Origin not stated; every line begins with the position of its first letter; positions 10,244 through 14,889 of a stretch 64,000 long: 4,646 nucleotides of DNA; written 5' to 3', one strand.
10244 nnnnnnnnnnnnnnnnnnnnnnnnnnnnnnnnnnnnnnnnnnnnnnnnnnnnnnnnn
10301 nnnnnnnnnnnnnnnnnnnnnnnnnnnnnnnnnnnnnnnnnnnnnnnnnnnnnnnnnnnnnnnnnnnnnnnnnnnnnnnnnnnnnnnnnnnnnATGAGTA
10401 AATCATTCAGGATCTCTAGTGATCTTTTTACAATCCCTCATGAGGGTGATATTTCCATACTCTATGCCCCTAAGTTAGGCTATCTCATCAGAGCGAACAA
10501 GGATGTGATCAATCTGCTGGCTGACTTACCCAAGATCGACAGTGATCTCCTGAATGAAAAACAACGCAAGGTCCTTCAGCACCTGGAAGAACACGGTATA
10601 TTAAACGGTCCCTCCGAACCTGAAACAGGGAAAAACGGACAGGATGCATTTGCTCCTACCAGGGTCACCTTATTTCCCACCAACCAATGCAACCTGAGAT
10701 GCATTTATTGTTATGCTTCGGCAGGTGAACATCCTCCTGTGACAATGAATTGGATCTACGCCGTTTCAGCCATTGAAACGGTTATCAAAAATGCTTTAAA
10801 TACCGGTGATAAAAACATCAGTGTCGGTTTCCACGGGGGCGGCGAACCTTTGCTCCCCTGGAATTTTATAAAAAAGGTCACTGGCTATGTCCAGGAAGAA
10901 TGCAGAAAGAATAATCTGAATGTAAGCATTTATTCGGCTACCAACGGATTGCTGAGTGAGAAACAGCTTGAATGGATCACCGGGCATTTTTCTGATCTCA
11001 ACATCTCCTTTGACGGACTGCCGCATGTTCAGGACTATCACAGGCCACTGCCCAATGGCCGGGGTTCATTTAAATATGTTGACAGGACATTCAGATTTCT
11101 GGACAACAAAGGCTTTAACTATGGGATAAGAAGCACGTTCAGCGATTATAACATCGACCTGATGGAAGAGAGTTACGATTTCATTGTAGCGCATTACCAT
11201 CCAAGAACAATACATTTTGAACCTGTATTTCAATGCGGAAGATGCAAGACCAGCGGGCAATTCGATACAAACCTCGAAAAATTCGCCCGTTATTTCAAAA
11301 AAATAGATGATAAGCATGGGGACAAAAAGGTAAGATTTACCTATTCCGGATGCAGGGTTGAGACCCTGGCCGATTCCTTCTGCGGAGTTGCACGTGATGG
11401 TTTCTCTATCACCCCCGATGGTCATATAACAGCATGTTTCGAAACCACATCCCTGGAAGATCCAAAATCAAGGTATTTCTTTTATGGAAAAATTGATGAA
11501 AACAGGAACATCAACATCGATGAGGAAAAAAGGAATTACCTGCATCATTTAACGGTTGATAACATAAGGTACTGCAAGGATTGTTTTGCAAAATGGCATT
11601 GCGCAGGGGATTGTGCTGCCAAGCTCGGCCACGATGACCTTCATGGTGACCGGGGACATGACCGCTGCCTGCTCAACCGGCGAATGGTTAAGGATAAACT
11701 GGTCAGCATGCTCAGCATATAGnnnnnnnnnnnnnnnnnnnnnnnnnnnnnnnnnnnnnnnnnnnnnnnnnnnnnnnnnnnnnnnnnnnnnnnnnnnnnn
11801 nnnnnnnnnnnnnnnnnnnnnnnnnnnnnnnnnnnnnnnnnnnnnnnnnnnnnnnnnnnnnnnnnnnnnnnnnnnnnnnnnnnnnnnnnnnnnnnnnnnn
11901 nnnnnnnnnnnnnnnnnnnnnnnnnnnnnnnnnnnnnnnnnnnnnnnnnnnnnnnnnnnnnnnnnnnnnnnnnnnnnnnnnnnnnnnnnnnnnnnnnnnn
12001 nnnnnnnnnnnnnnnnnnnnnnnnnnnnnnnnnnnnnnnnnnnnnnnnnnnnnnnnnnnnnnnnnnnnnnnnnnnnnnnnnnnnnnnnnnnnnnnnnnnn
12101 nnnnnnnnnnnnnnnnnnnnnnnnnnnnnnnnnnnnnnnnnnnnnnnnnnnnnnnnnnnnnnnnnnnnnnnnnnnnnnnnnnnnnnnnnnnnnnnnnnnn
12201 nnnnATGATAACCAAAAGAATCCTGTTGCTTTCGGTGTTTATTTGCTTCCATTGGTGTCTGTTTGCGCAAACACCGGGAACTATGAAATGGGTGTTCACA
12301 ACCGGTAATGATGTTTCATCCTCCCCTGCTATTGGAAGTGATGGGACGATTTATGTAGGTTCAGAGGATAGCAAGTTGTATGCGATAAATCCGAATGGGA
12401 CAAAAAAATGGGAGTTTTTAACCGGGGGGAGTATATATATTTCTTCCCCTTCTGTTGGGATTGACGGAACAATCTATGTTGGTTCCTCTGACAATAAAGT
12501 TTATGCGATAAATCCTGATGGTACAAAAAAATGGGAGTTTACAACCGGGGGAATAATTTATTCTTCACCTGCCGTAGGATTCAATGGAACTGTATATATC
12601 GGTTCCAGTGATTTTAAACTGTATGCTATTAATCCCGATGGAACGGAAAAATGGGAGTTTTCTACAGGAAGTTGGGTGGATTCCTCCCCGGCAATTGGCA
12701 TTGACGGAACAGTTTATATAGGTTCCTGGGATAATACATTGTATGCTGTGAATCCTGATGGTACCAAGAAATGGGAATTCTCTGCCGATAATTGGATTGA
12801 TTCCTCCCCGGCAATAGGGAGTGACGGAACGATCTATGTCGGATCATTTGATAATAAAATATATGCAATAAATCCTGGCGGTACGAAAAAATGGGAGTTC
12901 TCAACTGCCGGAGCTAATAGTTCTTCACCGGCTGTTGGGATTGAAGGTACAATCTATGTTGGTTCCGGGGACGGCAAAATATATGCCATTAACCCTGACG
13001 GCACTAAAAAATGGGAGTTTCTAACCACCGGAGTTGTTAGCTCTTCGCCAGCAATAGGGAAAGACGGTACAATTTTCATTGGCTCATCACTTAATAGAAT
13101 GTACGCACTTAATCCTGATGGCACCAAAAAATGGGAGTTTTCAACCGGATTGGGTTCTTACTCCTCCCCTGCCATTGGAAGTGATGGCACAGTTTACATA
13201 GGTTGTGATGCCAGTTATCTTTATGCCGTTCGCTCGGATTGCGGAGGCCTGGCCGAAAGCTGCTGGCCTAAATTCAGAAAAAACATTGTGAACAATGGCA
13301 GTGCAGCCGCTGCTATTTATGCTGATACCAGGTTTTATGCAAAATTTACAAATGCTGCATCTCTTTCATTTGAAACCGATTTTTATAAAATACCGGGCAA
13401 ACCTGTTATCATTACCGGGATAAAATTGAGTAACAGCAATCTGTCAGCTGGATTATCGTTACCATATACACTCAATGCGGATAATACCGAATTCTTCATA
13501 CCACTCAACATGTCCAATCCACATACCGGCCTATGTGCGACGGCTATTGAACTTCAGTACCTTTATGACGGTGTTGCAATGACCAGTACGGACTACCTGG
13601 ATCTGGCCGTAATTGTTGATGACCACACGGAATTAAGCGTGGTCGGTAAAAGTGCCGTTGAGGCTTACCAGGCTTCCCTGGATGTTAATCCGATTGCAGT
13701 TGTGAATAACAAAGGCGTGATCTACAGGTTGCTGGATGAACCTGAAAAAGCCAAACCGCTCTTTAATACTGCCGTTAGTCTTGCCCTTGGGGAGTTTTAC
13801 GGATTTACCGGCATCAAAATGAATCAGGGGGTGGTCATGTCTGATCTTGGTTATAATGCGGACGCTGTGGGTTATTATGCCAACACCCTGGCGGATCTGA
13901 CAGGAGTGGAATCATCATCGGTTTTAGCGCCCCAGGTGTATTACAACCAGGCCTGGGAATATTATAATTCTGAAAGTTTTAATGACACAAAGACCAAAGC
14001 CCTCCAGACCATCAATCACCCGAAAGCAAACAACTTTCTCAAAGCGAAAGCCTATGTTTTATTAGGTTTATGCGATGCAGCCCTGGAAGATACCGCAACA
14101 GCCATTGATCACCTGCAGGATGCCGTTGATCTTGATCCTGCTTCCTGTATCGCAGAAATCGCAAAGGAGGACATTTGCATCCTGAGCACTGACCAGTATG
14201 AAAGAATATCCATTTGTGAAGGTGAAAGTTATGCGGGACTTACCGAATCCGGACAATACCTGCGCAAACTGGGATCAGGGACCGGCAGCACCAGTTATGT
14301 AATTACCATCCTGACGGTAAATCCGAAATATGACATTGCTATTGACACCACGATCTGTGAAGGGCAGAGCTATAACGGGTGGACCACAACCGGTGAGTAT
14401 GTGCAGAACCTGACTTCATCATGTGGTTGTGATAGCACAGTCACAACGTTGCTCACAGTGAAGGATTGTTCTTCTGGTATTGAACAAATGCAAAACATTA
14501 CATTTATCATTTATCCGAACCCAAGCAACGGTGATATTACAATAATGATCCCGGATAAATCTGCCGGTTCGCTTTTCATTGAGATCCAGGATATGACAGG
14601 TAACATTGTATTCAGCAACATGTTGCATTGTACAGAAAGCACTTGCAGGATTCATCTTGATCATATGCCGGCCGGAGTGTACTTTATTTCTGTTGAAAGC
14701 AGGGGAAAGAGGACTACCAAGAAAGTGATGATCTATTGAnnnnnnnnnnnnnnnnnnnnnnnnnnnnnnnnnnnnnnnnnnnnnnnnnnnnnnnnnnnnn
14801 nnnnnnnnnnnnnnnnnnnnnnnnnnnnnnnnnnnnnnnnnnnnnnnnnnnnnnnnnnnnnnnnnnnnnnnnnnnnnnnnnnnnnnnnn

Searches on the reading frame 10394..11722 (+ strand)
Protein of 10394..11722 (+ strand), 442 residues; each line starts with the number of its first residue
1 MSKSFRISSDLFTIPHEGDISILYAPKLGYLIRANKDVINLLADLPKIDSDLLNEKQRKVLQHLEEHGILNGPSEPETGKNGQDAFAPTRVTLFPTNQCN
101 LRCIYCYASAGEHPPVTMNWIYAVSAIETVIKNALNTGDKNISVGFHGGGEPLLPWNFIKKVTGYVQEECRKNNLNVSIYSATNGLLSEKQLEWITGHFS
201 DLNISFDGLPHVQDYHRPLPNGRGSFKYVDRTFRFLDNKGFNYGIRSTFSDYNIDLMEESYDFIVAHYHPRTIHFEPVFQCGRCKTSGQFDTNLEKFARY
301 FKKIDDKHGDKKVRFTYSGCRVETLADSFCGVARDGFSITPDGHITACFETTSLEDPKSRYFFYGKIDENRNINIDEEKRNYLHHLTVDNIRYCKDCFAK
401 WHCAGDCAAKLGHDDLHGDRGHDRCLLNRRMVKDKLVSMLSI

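Call 5: search_protein_families(library=ncbifam, proteins=[window:10394-11722:+], max_evalue=0.1)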
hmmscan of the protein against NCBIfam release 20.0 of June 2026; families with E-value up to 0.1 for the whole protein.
window:10394-11722:+ (442 aa): 70 families (the best 25 are shown)
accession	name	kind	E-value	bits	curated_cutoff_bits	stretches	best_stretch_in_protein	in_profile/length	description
NF047865.1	rSAM_PapB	equivalog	4e-41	141.3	340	1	91-409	5-318/330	PapB family radical SAM/SPASM ranthipeptide maturase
TIGR03974.1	rSAM_six_Cys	equivalog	4e-33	115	425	1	96-411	104-420/451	thioether cross-link-forming SCIFF peptide maturase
TIGR04064.1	rSAM_nif11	equivalog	1.5e-31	109.6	518.7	2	42-233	34-221/459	nif11-like peptide radical SAM maturase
NF040492.1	not_ScfB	exception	6.7e-29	101.1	855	1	93-410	99-418/450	ScfB-related radical SAM/SPASM orphan maturase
TIGR03906.1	quino_hemo_SAM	equivalog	5.5e-24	84.6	453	1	55-407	58-414/467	quinohemoprotein amine dehydrogenase maturation protein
TIGR04068.1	rSAM_ocin_clost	equivalog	1.5e-23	83.5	500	1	31-243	21-239/462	Cys-rich peptide radical SAM maturase CcpM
NF038107.1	rSAM_NF038107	equivalog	2.8e-23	82.4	600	1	91-409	87-402/444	Cys-every-fifth radical SAM/SPASM peptide maturase CefB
NF041298.1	rSAM_mat_DynA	equivalog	3.6e-23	82.1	450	1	94-410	6-324/356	dynobactin maturation radical SAM/SPASM protein DynA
TIGR04463.1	rSAM_vs_C_rich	equivalog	3.1e-21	75.6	525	1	90-438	83-426/438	TIGR04463 family radical SAM/SPASM RiPP maturase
TIGR03978.1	rSAM_paired_1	equivalog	7.9e-21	74.3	370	1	50-236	43-227/466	His-Xaa-Ser system radical SAM maturase HxsB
TIGR03942.1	sulfatase_rSAM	equivalog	9.5e-20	71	349.45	1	97-414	9-331/363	anaerobic sulfatase maturase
TIGR04334.1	rSAM_Clo7bot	equivalog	6e-19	68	600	1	31-409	26-407/440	radical SAM/SPASM domain Clo7bot peptide maturase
NF035951.1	rSAM_RumMC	equivalog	6.2e-18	64.7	720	1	90-236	113-259/510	RumMC family radical SAM sactipeptide maturase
NF038170.1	lachnocin_rSAM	equivalog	4.4e-17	62.1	550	1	91-243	78-230/440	lachnocin radical SAM maturase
TIGR04163.1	rSAM_cobopep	equivalog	8.3e-17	61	375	1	88-411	63-391/428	peptide-modifying radical SAM enzyme CbpB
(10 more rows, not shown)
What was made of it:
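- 10394..11722 (+): Radical-SAM/SPASM maturase 'B', 442 aa, directly upstream of the precursor in all related loci. NCBIfam best hits are PapB (141 bits) and the SCIFF maturase (115 bits), both below cut-off (call 5).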

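Call 6: search_protein_families(library=pfam, proteins=[window:10394-11722:+], max_evalue=0.1)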
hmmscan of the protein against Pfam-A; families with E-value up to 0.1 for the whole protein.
window:10394-11722:+ (442 aa): 3 families
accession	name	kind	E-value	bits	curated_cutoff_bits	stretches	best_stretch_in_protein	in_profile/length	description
PF04055.27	Radical_SAM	-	5.3e-13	49.9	29.5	1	95-263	3-165/166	Radical SAM superfamily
PF13353.11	Fer4_12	-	6.5e-06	26.9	22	1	89-227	6-133/137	4Fe-4S single cluster domain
PF13186.11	SPASM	-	0.069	13.9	21.5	0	330-397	1-66/67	Iron-sulfur cluster-binding domain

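Call 16: find_homologous_proteins(query=window:10394-11719:+, max_evalue=1e-40)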
Query window:10394-11719:+ (442 aa): 1159 proteins with E <= 1e-40 among 3930 candidates; the best 120 are listed.
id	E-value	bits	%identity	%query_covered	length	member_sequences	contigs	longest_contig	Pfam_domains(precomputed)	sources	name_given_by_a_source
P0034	0.0e+0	1056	100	100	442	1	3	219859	PF04055.28,PF13353.12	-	-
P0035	1.8e-252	856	79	100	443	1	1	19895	PF04055.28,PF13353.12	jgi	jgi:uncharacterized protein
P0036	6.5e-247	838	78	100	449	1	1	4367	PF04055.28,PF13353.12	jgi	jgi:uncharacterized protein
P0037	1.1e-224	764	72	100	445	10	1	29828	PF04055.28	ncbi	-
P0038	1.4e-224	764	71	100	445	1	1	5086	PF04055.28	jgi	jgi:uncharacterized protein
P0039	4.0e-224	763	72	100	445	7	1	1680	PF04055.28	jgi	-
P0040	1.9e-217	741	68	100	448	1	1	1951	PF04055.28,PF13353.12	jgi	jgi:uncharacterized protein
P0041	5.5e-217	739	69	100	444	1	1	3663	PF04055.28,PF13353.12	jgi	jgi:uncharacterized protein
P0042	2.1e-213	727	68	100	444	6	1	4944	PF04055.28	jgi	jgi:uncharacterized protein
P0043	3.6e-213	727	68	100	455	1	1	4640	PF04055.28,PF13353.12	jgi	-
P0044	1.1e-211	722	67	100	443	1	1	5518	PF04055.28,PF13353.12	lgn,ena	-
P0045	2.3e-210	717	67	100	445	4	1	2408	PF04055.28,PF13353.12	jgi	jgi:uncharacterized protein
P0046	1.3e-209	715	67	100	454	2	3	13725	PF04055.28,PF13353.12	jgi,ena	jgi:uncharacterized protein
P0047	4.4e-207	706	66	100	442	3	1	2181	PF04055.28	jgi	jgi:uncharacterized protein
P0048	7.0e-207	706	65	100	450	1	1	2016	PF04055.28,PF13353.12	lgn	-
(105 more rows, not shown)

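Call 21: search_solved_structures(query=window:10394-11719:+, max_evalue=0.001)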
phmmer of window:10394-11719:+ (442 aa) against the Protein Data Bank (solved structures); distinct sequences matched with E-value up to 0.001: 6.
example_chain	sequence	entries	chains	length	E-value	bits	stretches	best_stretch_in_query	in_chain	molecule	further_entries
5wgg_A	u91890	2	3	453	1.1e-25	93.5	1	47-411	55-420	Radical SAM domain protein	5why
8vpo_A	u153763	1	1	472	1e-08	37.6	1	91-265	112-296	Radical SAM core domain-containing protein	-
4k37_A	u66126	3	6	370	1e-08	37.6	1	96-237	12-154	Anaerobic sulfatase-maturating enzyme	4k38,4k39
4k36_A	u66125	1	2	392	1.2e-08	37.4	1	96-237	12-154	Anaerobic sulfatase-maturating enzyme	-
9gm3_A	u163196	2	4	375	1e-07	34.3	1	96-272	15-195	ChlB radical SAM domain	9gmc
6efn_A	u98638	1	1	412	1.6e-07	33.7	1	79-348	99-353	Sporulation killing factor maturation protein SkfB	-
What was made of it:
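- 10394..11722 (+): Best PDB match is CteB 5wgg, E 1e-25 (call 21).
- On Sactipeptides: SkfB in the PDB matches only at 1.6e-7 (call 21).
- The top solved structure is CteB (call 21).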

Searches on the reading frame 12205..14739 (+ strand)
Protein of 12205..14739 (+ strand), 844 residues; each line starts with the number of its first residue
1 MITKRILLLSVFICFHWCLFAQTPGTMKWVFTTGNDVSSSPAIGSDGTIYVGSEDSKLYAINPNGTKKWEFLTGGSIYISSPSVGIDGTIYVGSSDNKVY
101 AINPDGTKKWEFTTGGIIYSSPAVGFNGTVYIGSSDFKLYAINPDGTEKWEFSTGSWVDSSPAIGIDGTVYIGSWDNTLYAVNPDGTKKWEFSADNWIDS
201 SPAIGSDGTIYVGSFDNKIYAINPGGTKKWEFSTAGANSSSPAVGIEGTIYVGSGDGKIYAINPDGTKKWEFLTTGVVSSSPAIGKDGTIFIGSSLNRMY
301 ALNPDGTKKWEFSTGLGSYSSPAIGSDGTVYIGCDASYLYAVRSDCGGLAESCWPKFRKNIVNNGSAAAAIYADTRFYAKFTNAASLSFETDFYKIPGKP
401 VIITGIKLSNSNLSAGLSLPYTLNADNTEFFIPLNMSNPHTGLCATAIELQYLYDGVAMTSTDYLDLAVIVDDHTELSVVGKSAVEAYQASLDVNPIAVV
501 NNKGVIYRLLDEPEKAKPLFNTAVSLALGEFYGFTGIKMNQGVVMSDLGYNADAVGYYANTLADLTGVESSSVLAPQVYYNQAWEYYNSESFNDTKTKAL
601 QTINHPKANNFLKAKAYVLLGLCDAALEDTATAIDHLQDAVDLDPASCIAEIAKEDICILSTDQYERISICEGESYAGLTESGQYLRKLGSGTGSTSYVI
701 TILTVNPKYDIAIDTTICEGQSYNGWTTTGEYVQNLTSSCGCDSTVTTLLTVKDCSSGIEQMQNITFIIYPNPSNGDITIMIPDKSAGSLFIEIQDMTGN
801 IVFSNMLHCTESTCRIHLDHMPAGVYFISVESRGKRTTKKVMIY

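Call 5: search_protein_families(library=ncbifam, proteins=[window:12205-14739:+], max_evalue=0.1)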
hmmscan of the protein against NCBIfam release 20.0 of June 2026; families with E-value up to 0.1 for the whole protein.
window:12205-14739:+ (844 aa): 9 families
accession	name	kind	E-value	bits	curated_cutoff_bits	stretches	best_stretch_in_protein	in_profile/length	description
TIGR03300.1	assembly_YfgL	equivalog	5.6e-38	130.6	285.2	4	206-347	64-210/377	outer membrane protein assembly factor BamB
NF053615.1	SerThrKinAfsKStmc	equivalog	2.9e-33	115.5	1300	3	186-344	638-801/809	protein serine/threonine kinase AfsK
NF008351.0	PRK11138.1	equivalog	2.9e-24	85.3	423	3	246-345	119-223/394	outer membrane protein assembly factor BamB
NF038113.1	T9SSA_dep_M36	equivalog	1.8e-13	49.6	885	1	753-843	778-868/869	T9SS-dependent M36 family metallopeptidase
TIGR04183.1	Por_Secre_tail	domain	6.4e-11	42.1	23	1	769-843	1-71/72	T9SS type A sorting domain-containing protein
NF047507.1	TPR_BatC_Lepto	exception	0.00051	19.6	175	1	576-648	58-130/214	TPR repeat-containing protein BatC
NF058642.1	lipo_YqiH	exception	0.00083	19.5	140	0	156-189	21-53/94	lipoprotein YqiH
NF040959.1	MamA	equivalog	0.013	15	200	1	547-646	76-171/204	magnetosome protein MamA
NF047558.1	TPR_END_plus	domain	0.016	15.1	32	1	620-655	5-39/56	TPR end-of-group domain-containing protein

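Call 6: search_protein_families(library=pfam, proteins=[window:12205-14739:+], max_evalue=0.1)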
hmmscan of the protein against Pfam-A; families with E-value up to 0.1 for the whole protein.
window:12205-14739:+ (844 aa): 12 families
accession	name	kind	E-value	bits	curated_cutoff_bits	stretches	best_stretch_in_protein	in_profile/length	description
PF13570.13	Beta-prop_ACSF4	-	7.4e-57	193.6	133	2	128-353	20-251/329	Beta-alanine-activating enzyme, beta-propeller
PF13360.13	PQQ_2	-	5.9e-34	118.2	27.6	3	96-237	2-149/233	Outer membrane protein assembly factor BamB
PF18962.6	Por_Secre_tail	-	9.8e-15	55.1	27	1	769-843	1-75/75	Secretion system C-terminal sorting domain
PF25292.1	Beta-prop_CGLA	-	3.2e-14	53.6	26.8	4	172-229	49-109/316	Lambda-carrageenase beta-propeller domain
PF01011.28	PQQ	-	3.9e-10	39.5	26.7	0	84-114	54-85/595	Glucose/ethanol/alcohol dehydrogenase, beta-propeller domain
PF07719.23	TPR_2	-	4.6e-08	33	27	1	614-646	1-33/34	Tetratricopeptide repeat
PF00515.34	TPR_1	-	4.7e-08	32.9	27.8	1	501-526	5-30/34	Tetratricopeptide repeat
PF13181.12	TPR_8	-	6e-07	29.6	25.7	0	614-646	1-33/34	Tetratricopeptide repeat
PF13424.12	TPR_12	-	7.4e-05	23.3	30.1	0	610-644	41-75/77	Tetratricopeptide repeat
PF11589.14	DUF3244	-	0.00013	22.4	25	1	776-835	28-88/96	Domain of unknown function (DUF3244)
PF07202.18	Tcp10_C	-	0.0046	17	36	0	256-272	11-27/35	T-complex protein 10 C-terminus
PF13432.12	TPR_16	-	0.085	13.8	32.7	0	614-646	31-63/65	Tetratricopeptide repeat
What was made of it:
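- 12205..14739 (+): Secreted partner protein, 844 aa: Sec signal, PQQ/BamB-like beta-propeller, a conserved beta-sandwich plus TPR module (13315..14184), and a T9SS C-terminal sorting domain. Pfam and NCBIfam (calls 5, 6).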

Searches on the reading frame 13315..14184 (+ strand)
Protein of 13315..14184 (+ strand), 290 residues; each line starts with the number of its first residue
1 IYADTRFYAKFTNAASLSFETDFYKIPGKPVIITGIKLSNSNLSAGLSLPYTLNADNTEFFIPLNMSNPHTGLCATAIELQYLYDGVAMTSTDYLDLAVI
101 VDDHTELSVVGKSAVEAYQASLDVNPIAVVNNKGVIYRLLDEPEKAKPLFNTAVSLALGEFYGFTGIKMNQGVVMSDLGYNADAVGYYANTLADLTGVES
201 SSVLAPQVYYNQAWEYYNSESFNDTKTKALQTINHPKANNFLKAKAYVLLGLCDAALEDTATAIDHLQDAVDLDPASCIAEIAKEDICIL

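Call 51: search_solved_structures(query=A4, max_evalue=1)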
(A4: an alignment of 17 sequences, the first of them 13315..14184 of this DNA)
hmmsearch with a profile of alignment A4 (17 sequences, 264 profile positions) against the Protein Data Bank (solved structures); distinct sequences matched with E-value up to 1: 162 (the best 60 are shown).
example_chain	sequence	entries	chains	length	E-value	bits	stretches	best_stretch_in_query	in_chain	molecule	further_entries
9qhb_A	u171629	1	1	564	6.1e-41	143.6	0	218-251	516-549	Engineered tetratricopeptide repeat protein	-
8bu0_A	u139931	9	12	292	4.2e-25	91.7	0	218-251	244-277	Consensus tetratricopeptide repeat protein | Crystal structure of an 8-repeat consensus TPR superhelix with Zinc. | Monomer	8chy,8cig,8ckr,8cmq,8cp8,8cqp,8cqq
9qhc_A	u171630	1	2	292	4.9e-23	84.9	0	218-251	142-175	Engineered tetratricopeptide repeat protein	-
7obi_A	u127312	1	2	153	3.8e-15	59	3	84-120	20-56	CTPR-rv4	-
7y4i_A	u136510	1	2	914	1.1e-13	54.2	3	85-166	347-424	Probable UDP-N-acetylglucosamine--peptide N-acetylglucosaminyltransferase SPINDLY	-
8dtf_A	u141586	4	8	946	1.5e-13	53.8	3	85-166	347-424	Probable UDP-N-acetylglucosamine--peptide N-acetylglucosaminyltransferase SPINDLY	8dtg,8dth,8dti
8ch0_A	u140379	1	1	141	8.3e-13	51.4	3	218-251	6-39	Consensus tetratricopeptide repeat protein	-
2fo7_A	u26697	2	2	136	1.1e-12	51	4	218-251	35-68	SYNTHETIC CONSENSUS TPR PROTEIN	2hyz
3nf1_A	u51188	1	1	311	5.3e-12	48.7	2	78-137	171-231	Kinesin light chain 1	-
3kd7_A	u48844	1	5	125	8.4e-12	48.1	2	217-251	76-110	CTPR390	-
6fv0_A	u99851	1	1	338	3.2e-11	46.1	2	90-134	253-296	Kinesin light chain 1,Torsin-1A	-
6swu_A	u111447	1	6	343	3.5e-11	46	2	90-134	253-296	Kinesin light chain 1,Kinesin light chain 1,TPR domain of kinesin light chain 1 in complex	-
6fuz_A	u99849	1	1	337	3.6e-11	46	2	90-134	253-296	Kinesin light chain 1,Kinesin light chain 1,C-Jun-amino-terminal kinase-interacting protei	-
9pmb_C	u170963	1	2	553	6.5e-11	45.1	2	78-137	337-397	Kinesin light chain 1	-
7ai4_A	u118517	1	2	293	1.1e-10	44.3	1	78-139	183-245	Isoform C of Kinesin light chain 1,Isoform C of Kinesin light chain 1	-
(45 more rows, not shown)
